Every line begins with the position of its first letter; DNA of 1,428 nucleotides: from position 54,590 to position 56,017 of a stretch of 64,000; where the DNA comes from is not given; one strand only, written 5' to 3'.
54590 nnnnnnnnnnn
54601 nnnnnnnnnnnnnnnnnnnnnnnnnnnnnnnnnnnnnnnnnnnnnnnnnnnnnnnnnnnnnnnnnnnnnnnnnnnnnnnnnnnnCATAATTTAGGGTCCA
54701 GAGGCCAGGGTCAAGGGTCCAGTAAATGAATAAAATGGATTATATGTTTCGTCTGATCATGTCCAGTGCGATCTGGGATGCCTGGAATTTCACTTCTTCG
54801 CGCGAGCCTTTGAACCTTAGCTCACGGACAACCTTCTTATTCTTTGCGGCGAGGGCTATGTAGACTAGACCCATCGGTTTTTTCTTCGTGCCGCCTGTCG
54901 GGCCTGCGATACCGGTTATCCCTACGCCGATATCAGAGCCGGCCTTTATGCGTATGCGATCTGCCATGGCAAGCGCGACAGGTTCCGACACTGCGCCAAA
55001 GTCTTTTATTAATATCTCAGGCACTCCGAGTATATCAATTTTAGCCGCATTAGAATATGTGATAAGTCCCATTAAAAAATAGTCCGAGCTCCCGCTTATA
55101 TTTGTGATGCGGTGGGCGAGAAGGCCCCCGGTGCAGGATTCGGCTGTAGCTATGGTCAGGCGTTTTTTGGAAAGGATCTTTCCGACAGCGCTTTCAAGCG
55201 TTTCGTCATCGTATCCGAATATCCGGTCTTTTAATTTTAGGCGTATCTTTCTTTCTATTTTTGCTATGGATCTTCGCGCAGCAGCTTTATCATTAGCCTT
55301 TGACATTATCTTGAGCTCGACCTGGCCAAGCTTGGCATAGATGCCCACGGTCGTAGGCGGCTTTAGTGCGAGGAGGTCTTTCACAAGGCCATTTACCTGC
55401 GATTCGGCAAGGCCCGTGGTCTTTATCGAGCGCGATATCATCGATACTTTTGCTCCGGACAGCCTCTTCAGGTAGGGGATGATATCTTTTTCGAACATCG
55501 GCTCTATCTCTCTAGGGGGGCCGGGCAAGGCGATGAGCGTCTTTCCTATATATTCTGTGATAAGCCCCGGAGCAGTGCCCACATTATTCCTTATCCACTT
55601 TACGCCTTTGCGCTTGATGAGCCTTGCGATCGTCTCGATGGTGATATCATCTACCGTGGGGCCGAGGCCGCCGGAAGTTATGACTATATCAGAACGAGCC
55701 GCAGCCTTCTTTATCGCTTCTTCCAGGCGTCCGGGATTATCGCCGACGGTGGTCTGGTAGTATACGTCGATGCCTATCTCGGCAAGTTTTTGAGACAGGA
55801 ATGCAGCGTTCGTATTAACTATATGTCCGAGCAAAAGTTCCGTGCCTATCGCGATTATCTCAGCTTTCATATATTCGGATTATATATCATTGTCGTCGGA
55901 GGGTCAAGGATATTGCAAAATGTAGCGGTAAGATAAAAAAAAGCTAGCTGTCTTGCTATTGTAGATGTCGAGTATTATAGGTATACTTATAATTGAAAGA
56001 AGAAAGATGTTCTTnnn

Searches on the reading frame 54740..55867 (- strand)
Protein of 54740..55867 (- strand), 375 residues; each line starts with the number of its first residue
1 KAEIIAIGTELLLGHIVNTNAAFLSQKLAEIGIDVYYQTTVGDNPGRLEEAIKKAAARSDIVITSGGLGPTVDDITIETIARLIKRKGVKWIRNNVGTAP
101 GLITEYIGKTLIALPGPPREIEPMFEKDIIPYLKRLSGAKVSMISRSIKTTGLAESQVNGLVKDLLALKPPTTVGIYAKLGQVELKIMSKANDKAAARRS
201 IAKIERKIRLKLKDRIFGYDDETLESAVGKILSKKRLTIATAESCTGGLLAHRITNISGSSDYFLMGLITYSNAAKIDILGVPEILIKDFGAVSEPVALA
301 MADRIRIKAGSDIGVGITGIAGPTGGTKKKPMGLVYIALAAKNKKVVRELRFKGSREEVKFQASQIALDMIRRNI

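Call 68: search_protein_families(library=pfam, proteins=[window:54740-55867:-], max_evalue=0.00001)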
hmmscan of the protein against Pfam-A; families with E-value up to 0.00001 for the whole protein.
window:54740-55867:- (375 aa): 3 families
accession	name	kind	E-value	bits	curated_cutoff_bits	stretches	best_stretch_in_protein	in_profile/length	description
PF02464.23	CinA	-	7.7e-56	188.5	23.5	1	222-374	2-154/155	Competence-damaged protein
PF00994.29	MoCF_biosynth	-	6e-36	123.7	26.6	1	3-134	1-143/144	Probable molybdopterin binding domain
PF18146.6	CinA_KH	-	2.3e-17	63.3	27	1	145-218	1-73/73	Damage-inducible protein CinA KH domain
